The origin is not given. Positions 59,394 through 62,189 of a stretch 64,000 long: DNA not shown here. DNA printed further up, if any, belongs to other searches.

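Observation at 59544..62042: Single-gene SIR2-like / P-loop NTPase / helical-repeat protein: candidate NAD+-depleting STAND-type antiphage sensor of uncertain family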

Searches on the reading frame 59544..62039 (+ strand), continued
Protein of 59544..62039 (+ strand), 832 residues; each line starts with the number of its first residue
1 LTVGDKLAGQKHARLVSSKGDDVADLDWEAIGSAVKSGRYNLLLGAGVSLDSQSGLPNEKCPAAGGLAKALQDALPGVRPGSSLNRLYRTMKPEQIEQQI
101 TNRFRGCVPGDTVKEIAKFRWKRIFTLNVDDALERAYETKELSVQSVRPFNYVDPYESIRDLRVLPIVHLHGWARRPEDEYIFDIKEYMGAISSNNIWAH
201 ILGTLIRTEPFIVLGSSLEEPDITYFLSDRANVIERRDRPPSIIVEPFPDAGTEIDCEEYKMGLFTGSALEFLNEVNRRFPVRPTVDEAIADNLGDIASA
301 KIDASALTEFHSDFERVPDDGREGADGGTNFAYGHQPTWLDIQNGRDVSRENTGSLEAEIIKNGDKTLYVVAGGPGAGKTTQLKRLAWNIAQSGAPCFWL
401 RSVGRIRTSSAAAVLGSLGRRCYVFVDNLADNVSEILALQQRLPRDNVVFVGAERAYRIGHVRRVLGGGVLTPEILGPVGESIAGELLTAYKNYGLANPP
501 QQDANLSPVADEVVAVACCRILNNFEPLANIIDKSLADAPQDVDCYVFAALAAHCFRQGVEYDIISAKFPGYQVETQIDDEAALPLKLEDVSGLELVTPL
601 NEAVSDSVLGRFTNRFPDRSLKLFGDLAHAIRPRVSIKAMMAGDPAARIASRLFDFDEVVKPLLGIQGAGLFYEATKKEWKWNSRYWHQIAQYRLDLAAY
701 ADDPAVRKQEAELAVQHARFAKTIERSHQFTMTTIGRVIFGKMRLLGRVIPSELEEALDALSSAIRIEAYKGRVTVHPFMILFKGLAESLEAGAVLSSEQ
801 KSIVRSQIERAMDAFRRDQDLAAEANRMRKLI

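Call 62: list_cluster_members(proteins=[P0178, P0185, P0190, P0206, P0207, P0224, P0225, P0231, P0227, P0210])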
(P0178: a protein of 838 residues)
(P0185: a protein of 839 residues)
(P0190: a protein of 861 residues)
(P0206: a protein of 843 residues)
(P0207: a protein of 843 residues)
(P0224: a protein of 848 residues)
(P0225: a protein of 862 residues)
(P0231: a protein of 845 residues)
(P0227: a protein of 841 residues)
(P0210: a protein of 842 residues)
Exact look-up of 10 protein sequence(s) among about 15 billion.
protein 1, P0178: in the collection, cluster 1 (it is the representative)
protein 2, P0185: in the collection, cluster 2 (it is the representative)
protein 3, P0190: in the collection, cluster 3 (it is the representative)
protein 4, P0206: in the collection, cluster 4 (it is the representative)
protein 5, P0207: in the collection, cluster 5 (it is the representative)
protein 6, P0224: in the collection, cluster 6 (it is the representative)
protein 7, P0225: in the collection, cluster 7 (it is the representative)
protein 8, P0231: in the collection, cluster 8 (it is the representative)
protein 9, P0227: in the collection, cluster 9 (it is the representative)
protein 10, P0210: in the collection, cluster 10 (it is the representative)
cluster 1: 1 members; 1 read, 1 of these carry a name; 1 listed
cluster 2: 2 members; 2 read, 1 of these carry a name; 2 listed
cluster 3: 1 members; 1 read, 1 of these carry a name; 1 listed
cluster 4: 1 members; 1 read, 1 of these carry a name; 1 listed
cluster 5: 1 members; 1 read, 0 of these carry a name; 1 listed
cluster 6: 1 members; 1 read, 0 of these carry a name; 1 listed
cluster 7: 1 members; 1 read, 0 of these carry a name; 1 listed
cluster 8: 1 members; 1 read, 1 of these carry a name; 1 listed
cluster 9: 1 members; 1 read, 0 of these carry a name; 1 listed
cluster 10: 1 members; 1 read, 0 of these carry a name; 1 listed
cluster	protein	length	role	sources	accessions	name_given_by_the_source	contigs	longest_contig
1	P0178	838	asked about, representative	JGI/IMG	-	SIR2-like protein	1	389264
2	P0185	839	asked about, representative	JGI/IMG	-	hypothetical protein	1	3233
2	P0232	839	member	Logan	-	-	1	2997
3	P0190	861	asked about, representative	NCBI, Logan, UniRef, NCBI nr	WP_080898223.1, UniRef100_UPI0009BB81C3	SIR2 family protein [Variovorax paradoxus] | P-loop NTPase n=1 Tax=Variovorax paradoxus TaxID=34073 RepID=UPI0009BB81C3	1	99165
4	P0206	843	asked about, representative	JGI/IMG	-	hypothetical protein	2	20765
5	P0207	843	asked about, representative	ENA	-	-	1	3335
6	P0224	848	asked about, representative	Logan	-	-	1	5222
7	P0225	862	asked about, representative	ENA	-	-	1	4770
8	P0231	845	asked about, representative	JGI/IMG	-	hypothetical protein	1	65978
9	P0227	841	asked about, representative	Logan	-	-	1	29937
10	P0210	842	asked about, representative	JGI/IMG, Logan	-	-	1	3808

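Call 68: search_protein_families(library=pfam, alignment_id=A3, max_evalue=0.00001)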
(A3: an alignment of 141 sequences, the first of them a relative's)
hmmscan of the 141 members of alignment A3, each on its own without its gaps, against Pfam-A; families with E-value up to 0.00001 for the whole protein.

A. member 1, L007:8869-9840:+ (324 aa): 1 family
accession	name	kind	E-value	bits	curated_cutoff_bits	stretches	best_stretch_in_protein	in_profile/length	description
PF13401.12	AAA_22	-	4.4e-17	63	27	1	83-223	4-130/130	AAA domain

B. families by the number of members that match (of 141 scanned): 136 families (the first 25 are shown)
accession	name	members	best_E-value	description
PF01964.24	ThiC_Rad_SAM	2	1.7e-187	Radical SAM ThiC family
PF00535.33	Glycos_transf_2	2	3.8e-31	Glycosyl transferase family 2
PF02086.21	MethyltransfD12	2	9.6e-26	D12 class N6 adenine-specific DNA methyltransferase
PF00271.37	Helicase_C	2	2.5e-25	Helicase conserved C-terminal domain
PF08818.16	DUF1801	2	3.5e-24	Domain of unknown function (DU1801)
PF13667.11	ThiC-associated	2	1.9e-23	ThiC-associated domain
PF00589.27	Phage_integrase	2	9.4e-22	Phage integrase family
PF14279.12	HNH_5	2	3.3e-16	HNH endonuclease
PF01844.29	HNH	2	4.9e-14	HNH endonuclease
PF04851.21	ResIII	2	7.3e-13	Type III restriction enzyme, res subunit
PF00665.32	rve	2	1.2e-11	Integrase core domain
PF13508.13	Acetyltransf_7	2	1.3e-10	Acetyltransferase (GNAT) domain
PF13641.12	Glyco_tranf_2_3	2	1.1e-09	Glycosyltransferase like family 2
PF13673.13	Acetyltransf_10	2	5.2e-09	Acetyltransferase (GNAT) domain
PF00583.31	Acetyltransf_1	2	7.8e-08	Acetyltransferase (GNAT) family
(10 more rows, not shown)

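Call 69: search_protein_families(library=padloc, alignment_id=A3, max_evalue=0.00001)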
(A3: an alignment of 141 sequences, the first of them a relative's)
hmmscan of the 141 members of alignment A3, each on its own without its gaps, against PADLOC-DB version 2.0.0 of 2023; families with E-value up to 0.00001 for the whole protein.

A. member 1, L007:8869-9840:+ (324 aa): 0 families

B. families by the number of members that match (of 141 scanned): 248 families (the first 25 are shown)
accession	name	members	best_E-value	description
PDLC03253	MTase_II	2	3e-60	Type II methyltransferase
PDLC03247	MTase_II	2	1.1e-42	Type II methyltransferase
PDLC03717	oMTase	2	5.1e-31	orphan methyltransferase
PDLC03294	MTase_II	2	2.5e-26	Type II methyltransferase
PDLC04018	PD-Lambda-5_B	2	4.1e-26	-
PDLC03735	oMTase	2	8.2e-20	orphan methyltransferase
PDLC00631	ZorD1|ZorD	2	1.8e-17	"SWI2/SNF2 helicase, Mrr-like nuclease"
PDLC03358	MTase_II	2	2.5e-16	Type II methyltransferase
PDLC03266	MTase_II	2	2.5e-14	Type II methyltransferase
PDLC03729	oMTase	2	7.5e-14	orphan methyltransferase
PDLC02707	PbeA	2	9.6e-14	PbeA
PDLC04134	mad2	2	2.3e-12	mads_2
PDLC02864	DpdF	2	3.8e-11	DpdF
PDLC03261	MTase_II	2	9.4e-09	Type II methyltransferase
PDLC03349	MTase_II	2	2.7e-07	Type II methyltransferase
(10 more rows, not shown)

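Call 76: search_protein_families(library=ncbifam, proteins=[L080:9989-12469:+, P0190, P0224, P0042], max_evalue=0.01)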
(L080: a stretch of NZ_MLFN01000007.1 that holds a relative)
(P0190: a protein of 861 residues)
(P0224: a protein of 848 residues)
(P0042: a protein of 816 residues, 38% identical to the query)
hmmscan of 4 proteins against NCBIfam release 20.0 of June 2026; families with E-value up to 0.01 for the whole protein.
L080:9989-12469:+ (827 aa): 2 families
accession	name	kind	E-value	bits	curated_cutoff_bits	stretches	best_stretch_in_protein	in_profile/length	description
TIGR03420.1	DnaA_homol_Hda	equivalog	0.0025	17.4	194.8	1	330-390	17-77/226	DnaA regulatory inactivator Hda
NF005994.0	PRK08118.1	equivalog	0.0045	17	215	0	355-388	5-35/172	DNA topology modulation protein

P0190 (861 aa): 0 families

P0224 (848 aa): 2 families
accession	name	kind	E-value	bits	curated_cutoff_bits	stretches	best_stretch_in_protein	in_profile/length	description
NF041814.1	Avs5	equivalog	6.9e-07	27.5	1000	1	70-225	76-228/763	AVAST type 5 anti-phage protein Avs5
NF003229.0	PRK04195.1-5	equivalog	0.0027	16.5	280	1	331-382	18-67/413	replication factor C large subunit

P0042 (816 aa): 1 family
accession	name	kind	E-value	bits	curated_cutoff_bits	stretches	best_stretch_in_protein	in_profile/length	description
NF041814.1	Avs5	equivalog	0.0025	15.8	1000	1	75-199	94-218/763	AVAST type 5 anti-phage protein Avs5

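Call 82: search_dna_similar(query=window:59610-62039:+, collection=plasmids, mode=protein, max_rows=15)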
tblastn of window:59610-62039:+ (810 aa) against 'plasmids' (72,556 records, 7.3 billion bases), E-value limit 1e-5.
Records with a match: 4; places in all: 4; records where one place covers at least 80% of the query: 0.
Best place of each record, by identity: <60% 4.
By first word of the organism name: Klebsiella 1; Methylobacterium 1; Vibrio 1; Acinetobacter 1.
By predicted mobility (MOB-suite, as given by PLSDB): non-mobilizable 2; conjugative 1; mobilizable 1.
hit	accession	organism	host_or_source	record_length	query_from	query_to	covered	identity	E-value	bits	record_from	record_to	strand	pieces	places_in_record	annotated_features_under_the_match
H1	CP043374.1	Klebsiella pneumoniae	Homo sapiens,pure culture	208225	7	409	50%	25.9%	3e-16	92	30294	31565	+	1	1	SIR2 family protein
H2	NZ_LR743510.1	Methylobacterium bullatum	-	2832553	8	433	53%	24.0%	6e-17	94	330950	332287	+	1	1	none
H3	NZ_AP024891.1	Vibrio pectenicida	-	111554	13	434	52%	23.8%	5e-16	91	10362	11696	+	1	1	SIR2 family protein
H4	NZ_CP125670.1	Acinetobacter sp. KCTC 92772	Single cell,Spoiled shower gel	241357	13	434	52%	22.1%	1e-16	93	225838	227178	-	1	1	SIR2 family protein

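Call 83: search_dna_similar(query=window:59610-62039:+, collection=phages, mode=protein, max_rows=10)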
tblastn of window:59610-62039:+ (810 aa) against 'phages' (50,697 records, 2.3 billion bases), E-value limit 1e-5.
No match.

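Call 84: find_encoding_contigs(protein=P0002, flank=10000, max_places=3)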
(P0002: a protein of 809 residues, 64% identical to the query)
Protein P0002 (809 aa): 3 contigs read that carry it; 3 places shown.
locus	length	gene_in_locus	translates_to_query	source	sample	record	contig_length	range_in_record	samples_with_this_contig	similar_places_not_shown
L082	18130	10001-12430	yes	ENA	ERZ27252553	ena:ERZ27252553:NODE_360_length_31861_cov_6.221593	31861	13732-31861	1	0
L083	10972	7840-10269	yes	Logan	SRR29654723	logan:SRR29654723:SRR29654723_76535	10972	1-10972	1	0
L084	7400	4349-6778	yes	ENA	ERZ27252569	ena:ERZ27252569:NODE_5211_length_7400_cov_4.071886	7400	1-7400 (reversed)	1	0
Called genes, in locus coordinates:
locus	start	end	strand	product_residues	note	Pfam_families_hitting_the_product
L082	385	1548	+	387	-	PF00376:MerR (weak), PF10609:ParA, PF13614:AAA_31, PF01656:CbiA, PF09140:MipZ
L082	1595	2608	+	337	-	PF18090:SoPB_HTH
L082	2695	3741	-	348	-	-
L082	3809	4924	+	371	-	PF00589:Phage_integrase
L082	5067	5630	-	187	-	PF13207:AAA_17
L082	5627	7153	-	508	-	-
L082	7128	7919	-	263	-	PF13744:HTH_37 (weak), PF13560:HTH_31, PF01381:HTH_3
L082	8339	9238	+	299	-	-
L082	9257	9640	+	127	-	-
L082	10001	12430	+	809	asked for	PF13289:SIR2_2, PF25199:nSTAND_NTPase5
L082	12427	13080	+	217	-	-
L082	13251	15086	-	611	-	PF02195:ParB_N, PF17762:HTH_ParB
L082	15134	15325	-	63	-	-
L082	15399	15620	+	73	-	-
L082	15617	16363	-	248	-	-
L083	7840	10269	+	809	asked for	PF13289:SIR2_2, PF25199:nSTAND_NTPase5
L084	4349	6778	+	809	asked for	PF13289:SIR2_2, PF25199:nSTAND_NTPase5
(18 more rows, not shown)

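Call 88: fold_search(model_id=the predicted structure, library=viral)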
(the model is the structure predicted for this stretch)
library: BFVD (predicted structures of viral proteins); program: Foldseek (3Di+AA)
matches with E <= 10: 695; with E <= 0.001: 9
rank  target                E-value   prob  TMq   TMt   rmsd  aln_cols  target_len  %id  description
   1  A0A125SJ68            6.0e-05  0.95  0.11  0.16  23.5       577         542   11  (no name in the UniProt tables at hand)
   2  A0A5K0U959            8.3e-05  1.00  0.17  0.25  21.0       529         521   12  ATP-dependent metallopeptidase FtsH/Yme1/Tma family protein [Yasminevirus sp. GU-2018]
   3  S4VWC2                1.2e-04  1.00  0.14  0.14  13.2       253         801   14  AAA ATPase domain containing protein [Pandoravirus dulcis]
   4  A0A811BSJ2            2.6e-04  1.00  0.13  0.19  12.8       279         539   11  AAA ATPase domain containing protein [Pandoravirus japonicus]
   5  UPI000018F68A         4.5e-04  0.98  0.12  0.24  21.2       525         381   10  (no name look-up for this kind of identifier)
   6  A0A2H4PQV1            4.9e-04  1.00  0.21  0.37  23.6       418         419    9  (no name in the UniProt tables at hand)
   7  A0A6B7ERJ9            6.7e-04  1.00  0.14  0.26   5.4       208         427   15  (no name in the UniProt tables at hand)
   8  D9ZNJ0                7.7e-04  1.00  0.18  0.47  10.5       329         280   11  (no name in the UniProt tables at hand)
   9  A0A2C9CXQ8            8.5e-04  1.00  0.20  0.44  12.1       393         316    9  Sliding-clamp-loader large subunit [Yersinia phage fHe-Yen9-04]
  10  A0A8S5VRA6            1.1e-03  0.84  0.13  0.18  28.2       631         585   14  (no name in the UniProt tables at hand)
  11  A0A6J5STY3            1.5e-03  0.89  0.15  0.21  22.8       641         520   13  ATPase, dynein-related, AAA domain containing protein [uncultured Caudovirales phage]
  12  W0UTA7                1.7e-03  0.54  0.11  0.14  32.1       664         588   10  (no name in the UniProt tables at hand)
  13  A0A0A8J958            2.0e-03  1.00  0.17  0.21  12.3       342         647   12  ATP-dependent Clp protease ATP-binding subunit ClpA [Klebsiella phage K64-1]
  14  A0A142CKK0            2.1e-03  0.72  0.16  0.15  37.0       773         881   12  (no name in the UniProt tables at hand)
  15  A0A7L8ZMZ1            2.3e-03  1.00  0.18  0.35   5.0       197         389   16  ATPase AAA-type core domain-containing protein [Erwinia phage pEa_SNUABM_47]
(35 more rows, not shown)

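Call 89: find_homologous_proteins(query=L080:9989-12469:+, max_evalue=1e-10)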
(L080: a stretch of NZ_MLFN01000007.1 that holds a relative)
Query L080:9989-12469:+ (827 aa): 263 proteins with E <= 1e-10 among 8000 candidates; the best 120 are listed.
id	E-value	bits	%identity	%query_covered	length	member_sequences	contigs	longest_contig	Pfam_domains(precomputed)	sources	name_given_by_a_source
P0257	0.0e+0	1828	98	100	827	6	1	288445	PF13173.13,PF13289.13,PF01637.25,PF25199.2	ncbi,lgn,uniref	ncbi:P-loop NTPase [Lonsdalea quercina]|uniref:P-loop NTPase n=1 Tax=Lonsdalea quercina TaxID=71657 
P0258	0.0e+0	1407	75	98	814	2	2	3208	PF13289.13,PF01637.25,PF25199.2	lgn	-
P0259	0.0e+0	1366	76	94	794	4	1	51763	PF13173.13,PF13289.13,PF01637.25,PF25199.2,PF20720.4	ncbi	-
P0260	0.0e+0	1086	61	99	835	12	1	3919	PF13289.13,PF01637.25,PF25199.2,PF20720.4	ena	-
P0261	0.0e+0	1083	61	99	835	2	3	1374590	PF13289.13,PF25199.2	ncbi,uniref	ncbi:SIR2 family protein [Pectobacterium carotovorum]|uniref:P-loop NTPase n=1 Tax=Pectobacterium ca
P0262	0.0e+0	1080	59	99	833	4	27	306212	PF13289.13,PF25199.2,PF20720.4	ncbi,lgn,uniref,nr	ncbi:SIR2 family protein [Yersinia enterocolitica]|uniref:P-loop NTPase n=1 Tax=Yersinia enterocolit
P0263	0.0e+0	1059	58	99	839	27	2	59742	PF13289.13,PF01637.25,PF25199.2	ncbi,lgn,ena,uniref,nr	ncbi:SIR2 family protein [Enterobacter kobei]|uniref:P-loop NTPase n=1 Tax=Enterobacter kobei TaxID=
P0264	0.0e+0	1055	60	97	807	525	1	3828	PF13289.13,PF01637.25,PF25199.2,PF20720.4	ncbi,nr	ncbi:TPA: SIR2 family protein, partial [Klebsiella pneumoniae]|nr:SIR2 family protein [Klebsiella pn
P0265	0.0e+0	1022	56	99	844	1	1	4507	PF13289.13,PF25199.2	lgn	-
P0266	2.1e-295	1000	55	99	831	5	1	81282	PF13289.13,PF25199.2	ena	-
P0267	1.3e-294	998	55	99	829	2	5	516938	PF13289.13,PF25199.2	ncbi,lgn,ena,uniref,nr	ncbi:SIR2 family protein [Morganella morganii]|uniref:P-loop NTPase n=1 Tax=Morganella morganii TaxI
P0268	3.5e-284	963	54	100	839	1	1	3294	PF13289.13,PF01637.25,PF25199.2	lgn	-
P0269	1.2e-267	908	52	99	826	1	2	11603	PF13289.13,PF25199.2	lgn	-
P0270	2.3e-261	888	50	99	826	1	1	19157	PF13289.13,PF01637.25,PF25199.2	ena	-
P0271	9.6e-260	882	49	99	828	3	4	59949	PF13289.13,PF25199.2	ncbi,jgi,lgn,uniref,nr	ncbi:SIR2 family protein [Pseudomonas juntendi]|uniref:P-loop NTPase n=2 Tax=Pseudomonas juntendi Ta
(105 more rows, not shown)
